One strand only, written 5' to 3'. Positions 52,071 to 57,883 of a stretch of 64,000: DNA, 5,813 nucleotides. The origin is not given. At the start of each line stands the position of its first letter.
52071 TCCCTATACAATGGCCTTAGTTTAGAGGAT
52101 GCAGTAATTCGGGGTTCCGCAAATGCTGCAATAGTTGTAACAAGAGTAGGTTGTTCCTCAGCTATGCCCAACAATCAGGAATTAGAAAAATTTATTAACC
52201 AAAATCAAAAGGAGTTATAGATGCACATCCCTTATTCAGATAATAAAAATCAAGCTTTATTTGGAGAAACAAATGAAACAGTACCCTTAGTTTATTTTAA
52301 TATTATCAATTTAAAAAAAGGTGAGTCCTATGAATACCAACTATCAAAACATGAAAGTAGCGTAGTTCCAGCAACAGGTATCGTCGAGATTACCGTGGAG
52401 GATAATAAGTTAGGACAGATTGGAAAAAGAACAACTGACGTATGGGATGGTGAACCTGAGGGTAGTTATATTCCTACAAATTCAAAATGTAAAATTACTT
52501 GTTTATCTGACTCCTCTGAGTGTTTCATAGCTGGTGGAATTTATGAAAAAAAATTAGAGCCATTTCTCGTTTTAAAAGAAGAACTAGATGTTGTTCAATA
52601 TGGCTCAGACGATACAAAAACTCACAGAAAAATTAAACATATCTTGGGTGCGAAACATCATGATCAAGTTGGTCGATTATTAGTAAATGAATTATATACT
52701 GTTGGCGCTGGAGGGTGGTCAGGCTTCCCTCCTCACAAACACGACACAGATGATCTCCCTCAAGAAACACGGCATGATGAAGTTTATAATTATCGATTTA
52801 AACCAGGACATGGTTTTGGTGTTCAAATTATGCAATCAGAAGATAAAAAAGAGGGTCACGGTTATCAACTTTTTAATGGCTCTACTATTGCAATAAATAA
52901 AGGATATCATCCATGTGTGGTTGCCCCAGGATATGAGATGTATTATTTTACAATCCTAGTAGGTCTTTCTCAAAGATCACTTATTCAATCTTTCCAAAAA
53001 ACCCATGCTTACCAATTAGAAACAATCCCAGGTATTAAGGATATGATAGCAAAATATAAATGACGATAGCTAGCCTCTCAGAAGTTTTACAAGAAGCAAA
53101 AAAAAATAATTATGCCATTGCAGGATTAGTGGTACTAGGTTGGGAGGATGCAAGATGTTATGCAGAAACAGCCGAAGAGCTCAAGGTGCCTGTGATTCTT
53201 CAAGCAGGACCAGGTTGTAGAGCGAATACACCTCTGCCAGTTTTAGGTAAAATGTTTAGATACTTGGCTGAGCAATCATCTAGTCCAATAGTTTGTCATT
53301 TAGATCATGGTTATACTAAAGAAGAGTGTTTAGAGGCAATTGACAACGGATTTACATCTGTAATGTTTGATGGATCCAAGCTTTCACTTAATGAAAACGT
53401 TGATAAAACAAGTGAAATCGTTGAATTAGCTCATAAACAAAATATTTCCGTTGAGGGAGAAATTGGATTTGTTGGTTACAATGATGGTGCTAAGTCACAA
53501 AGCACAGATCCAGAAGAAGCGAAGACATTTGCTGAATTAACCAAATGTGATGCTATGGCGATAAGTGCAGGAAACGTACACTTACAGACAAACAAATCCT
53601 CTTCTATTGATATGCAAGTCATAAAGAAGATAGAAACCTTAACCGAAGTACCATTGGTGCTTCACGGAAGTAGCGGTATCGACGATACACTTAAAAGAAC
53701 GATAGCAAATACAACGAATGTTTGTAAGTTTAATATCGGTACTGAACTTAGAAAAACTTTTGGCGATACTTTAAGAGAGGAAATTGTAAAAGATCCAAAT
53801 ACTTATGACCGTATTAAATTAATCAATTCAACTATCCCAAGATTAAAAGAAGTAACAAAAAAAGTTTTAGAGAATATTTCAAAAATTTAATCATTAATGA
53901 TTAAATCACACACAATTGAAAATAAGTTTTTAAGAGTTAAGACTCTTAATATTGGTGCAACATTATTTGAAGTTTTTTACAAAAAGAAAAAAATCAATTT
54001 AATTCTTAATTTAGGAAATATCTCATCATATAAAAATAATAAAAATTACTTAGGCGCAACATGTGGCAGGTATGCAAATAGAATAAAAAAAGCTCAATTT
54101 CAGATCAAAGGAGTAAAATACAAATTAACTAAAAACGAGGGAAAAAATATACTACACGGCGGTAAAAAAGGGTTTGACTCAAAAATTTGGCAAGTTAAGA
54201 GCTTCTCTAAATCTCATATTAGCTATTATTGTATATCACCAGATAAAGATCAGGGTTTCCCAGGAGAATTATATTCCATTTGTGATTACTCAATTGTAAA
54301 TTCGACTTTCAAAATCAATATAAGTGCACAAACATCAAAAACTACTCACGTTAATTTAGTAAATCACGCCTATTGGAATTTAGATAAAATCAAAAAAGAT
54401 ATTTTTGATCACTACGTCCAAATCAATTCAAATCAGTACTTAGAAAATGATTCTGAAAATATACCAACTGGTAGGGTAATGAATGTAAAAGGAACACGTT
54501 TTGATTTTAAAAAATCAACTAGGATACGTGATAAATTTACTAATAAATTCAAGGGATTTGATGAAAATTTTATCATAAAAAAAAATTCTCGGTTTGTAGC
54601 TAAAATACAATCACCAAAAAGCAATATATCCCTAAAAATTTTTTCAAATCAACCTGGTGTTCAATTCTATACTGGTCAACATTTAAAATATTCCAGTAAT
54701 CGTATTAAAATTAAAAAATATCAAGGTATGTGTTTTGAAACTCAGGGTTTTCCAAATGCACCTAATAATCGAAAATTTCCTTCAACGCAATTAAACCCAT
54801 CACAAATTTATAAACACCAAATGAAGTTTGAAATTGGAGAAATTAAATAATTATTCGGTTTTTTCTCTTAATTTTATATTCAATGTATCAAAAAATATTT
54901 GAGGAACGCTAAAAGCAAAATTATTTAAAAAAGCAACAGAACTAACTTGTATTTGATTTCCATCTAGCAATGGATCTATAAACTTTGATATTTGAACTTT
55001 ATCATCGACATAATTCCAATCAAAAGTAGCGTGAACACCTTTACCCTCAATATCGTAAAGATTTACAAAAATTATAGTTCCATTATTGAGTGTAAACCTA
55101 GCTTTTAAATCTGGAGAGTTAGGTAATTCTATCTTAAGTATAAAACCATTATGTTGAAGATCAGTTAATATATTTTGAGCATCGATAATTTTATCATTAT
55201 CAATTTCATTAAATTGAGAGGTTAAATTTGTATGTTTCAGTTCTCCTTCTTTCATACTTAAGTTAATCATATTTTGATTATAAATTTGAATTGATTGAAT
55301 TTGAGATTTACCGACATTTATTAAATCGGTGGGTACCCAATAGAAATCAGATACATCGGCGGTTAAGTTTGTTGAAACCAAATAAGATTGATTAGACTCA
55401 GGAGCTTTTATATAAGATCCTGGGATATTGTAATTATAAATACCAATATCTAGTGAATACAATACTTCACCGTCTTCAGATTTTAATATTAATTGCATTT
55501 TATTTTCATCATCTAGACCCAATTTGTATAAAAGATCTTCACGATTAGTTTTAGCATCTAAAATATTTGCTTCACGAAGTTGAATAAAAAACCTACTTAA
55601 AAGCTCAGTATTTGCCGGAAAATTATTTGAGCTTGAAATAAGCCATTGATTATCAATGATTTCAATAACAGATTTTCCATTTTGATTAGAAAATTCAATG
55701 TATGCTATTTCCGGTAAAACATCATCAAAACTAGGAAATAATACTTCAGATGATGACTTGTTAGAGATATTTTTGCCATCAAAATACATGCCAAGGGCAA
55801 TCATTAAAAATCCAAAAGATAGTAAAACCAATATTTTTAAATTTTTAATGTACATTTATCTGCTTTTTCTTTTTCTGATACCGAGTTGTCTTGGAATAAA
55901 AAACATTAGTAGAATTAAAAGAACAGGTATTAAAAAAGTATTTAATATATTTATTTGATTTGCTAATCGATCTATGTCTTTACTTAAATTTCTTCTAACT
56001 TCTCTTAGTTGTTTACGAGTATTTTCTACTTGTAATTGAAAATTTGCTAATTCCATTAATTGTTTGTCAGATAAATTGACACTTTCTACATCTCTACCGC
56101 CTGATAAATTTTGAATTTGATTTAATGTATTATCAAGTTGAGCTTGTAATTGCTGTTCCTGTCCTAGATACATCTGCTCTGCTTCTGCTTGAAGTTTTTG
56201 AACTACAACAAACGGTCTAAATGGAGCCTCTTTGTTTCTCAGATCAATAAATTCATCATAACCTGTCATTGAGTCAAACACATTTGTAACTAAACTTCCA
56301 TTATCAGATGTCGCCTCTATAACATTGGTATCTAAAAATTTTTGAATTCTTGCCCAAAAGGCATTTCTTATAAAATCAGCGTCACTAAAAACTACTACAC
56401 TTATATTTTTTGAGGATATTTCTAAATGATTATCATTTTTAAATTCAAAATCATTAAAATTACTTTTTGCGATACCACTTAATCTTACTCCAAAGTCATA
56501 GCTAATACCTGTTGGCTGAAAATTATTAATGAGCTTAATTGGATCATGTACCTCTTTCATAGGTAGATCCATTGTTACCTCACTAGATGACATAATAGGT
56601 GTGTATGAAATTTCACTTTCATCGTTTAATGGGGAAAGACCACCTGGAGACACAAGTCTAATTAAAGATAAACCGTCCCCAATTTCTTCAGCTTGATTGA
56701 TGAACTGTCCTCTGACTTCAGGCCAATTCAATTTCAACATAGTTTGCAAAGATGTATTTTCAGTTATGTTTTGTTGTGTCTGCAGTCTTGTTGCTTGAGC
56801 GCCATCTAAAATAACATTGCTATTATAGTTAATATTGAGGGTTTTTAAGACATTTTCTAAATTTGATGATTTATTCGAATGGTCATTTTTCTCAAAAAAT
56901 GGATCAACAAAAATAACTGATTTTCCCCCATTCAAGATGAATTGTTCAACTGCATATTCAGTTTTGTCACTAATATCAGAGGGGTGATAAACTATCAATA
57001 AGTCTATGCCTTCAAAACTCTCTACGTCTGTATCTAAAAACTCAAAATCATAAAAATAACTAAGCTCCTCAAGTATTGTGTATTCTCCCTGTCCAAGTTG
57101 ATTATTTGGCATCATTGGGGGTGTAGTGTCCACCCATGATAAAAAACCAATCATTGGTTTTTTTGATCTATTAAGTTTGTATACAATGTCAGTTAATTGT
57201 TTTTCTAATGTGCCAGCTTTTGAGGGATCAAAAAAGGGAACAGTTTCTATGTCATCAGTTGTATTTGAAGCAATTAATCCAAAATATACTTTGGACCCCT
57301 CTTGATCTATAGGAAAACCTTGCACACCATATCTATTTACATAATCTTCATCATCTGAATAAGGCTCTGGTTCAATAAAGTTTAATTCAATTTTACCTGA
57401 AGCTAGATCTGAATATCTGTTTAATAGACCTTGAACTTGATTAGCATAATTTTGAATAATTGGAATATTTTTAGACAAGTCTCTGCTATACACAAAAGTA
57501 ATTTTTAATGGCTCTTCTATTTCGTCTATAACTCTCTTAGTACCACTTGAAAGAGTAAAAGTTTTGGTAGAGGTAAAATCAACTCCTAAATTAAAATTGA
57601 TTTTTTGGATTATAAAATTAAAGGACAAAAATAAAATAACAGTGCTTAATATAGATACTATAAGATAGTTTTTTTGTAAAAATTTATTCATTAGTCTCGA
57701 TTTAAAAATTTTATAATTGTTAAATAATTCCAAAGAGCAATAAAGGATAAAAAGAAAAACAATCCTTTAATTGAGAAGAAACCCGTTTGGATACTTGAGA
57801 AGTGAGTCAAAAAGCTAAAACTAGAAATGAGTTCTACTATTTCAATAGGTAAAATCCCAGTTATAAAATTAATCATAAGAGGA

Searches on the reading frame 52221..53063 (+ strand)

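Call 8: search_protein_families(library=pfam, proteins=[window:52221-53063:+])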
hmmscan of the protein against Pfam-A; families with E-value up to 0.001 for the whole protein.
window:52221-53063:+ (280 aa): 1 family
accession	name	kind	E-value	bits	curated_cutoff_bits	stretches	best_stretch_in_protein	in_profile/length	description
PF04962.18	KduI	-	9.6e-70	235.3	23.9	1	15-264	17-261/262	KduI/IolB family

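Call 33: search_protein_families(library=ncbifam, proteins=[window:52221-53063:+], max_evalue=1e-15)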
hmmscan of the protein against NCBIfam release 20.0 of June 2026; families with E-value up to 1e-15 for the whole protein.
window:52221-53063:+ (280 aa): 1 family
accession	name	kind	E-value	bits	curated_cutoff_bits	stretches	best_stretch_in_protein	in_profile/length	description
TIGR04378.1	myo_inos_iolB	equivalog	1.8e-46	158.7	205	1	24-262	13-243/247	5-deoxy-glucuronate isomerase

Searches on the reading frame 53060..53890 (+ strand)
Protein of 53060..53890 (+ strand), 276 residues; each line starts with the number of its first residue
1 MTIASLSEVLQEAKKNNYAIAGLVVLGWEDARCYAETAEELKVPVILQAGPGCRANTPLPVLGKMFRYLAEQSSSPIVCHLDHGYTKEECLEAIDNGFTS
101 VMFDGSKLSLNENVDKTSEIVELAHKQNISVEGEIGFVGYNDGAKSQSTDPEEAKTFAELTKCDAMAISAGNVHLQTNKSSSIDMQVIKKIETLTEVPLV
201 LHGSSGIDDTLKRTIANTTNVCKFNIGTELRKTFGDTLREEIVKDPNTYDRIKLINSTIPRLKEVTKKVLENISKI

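Call 8: search_protein_families(library=pfam, proteins=[window:53060-53890:+])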
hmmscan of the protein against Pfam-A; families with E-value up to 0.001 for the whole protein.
window:53060-53890:+ (276 aa): 1 family
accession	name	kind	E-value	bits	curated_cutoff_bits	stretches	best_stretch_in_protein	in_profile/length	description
PF01116.26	F_bP_aldolase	-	5.7e-75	252.8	25.5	1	5-272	2-271/277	Fructose-bisphosphate aldolase class-II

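Call 33: search_protein_families(library=ncbifam, proteins=[window:53060-53890:+], max_evalue=1e-15)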
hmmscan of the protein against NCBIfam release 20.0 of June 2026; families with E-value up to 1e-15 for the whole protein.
window:53060-53890:+ (276 aa): 18 families
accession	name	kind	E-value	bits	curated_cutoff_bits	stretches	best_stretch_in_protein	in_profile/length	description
TIGR01859.1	fruc_bis_ald_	equivalog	2.8e-65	220.8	343.05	1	6-269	4-272/282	class II fructose-1,6-bisphosphate aldolase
TIGR00167.1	cbbA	subfamily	3.3e-60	203.9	215.6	1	1-273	1-284/290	ketose-bisphosphate aldolase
NF009497.0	PRK12857.1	equivalog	1.3e-59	201.7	423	1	1-268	1-273/284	class II fructose-1,6-bisphosphate aldolase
NF009374.0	PRK12737.1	subfamily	2e-55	187.8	383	1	1-270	1-275/284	tagatose-bisphosphate aldolase subunit GatY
NF005288.0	PRK06806.1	equivalog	4.2e-54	183.7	396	1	1-266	1-268/281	class II fructose-bisphosphate aldolase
NF006626.0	PRK09195.1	subfamily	2e-53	181.4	384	1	1-272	1-277/284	tagatose-bisphosphate aldolase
NF005943.0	PRK07998.1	equivalog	2.6e-51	174.8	364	1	3-271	3-273/283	class II aldolase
NF006042.0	PRK08185.1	subfamily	3.3e-51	174.3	405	1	4-271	3-276/287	hypothetical protein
TIGR01858.1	tag_bisphos_ald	equivalog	4.3e-50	170.4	443.55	1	4-271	2-274/282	tagatose bisphosphate family class II aldolase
NF005284.0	PRK06801.1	equivalog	3.6e-45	154.5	406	1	1-258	1-264/286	ketose 1,6-bisphosphate aldolase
NF005823.0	PRK07709.1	equivalog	4e-44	151.5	545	1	1-263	1-269/285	class II fructose-bisphosphate aldolase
NF006376.0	PRK08610.1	equivalog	3.7e-41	141.7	527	1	1-267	1-273/286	class II fructose-bisphosphate aldolase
NF005481.0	PRK07084.1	equivalog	1.1e-40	139.9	511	1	7-216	16-240/324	class II fructose-bisphosphate aldolase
NF009375.0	PRK12738.1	equivalog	1.4e-40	139.3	542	1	1-269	1-274/286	tagatose-bisphosphate aldolase subunit KbaY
NF005590.0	PRK07315.1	equivalog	1.5e-37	129.6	443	1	1-254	1-262/293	class II fructose-bisphosphate aldolase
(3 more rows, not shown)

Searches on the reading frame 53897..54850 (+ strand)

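Call 8: search_protein_families(library=pfam, proteins=[window:53897-54850:+])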
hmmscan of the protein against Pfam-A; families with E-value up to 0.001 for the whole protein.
window:53897-54850:+ (317 aa): 1 family
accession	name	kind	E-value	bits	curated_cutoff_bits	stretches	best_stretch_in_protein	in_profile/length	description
PF01263.26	Aldose_epim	-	1.6e-72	244.9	27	1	5-311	3-298/299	Aldose 1-epimerase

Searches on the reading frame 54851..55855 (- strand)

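Call 8: search_protein_families(library=pfam, proteins=[window:54851-55855:-])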
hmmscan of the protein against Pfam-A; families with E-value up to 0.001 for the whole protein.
window:54851-55855:- (334 aa): 1 family
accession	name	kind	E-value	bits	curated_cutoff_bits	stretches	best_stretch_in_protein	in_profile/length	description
PF14238.11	DUF4340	-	1.8e-09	38.5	25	1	71-239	1-168/183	Domain of unknown function (DUF4340)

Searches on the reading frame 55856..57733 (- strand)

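Call 8: search_protein_families(library=pfam, proteins=[window:55856-57733:-])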
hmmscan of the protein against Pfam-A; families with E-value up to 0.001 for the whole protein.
window:55856-57733:- (625 aa): 2 families
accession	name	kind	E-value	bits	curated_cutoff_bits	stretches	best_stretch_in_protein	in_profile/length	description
PF09822.16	ABC_transp_aux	-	1.1e-48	166.3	34.7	1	192-484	1-287/288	ABC-type uncharacterized transport system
PF23357.1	DUF7088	-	1.1e-20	74.2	27.8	1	56-155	2-104/105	Domain of unknown function (DUF7088)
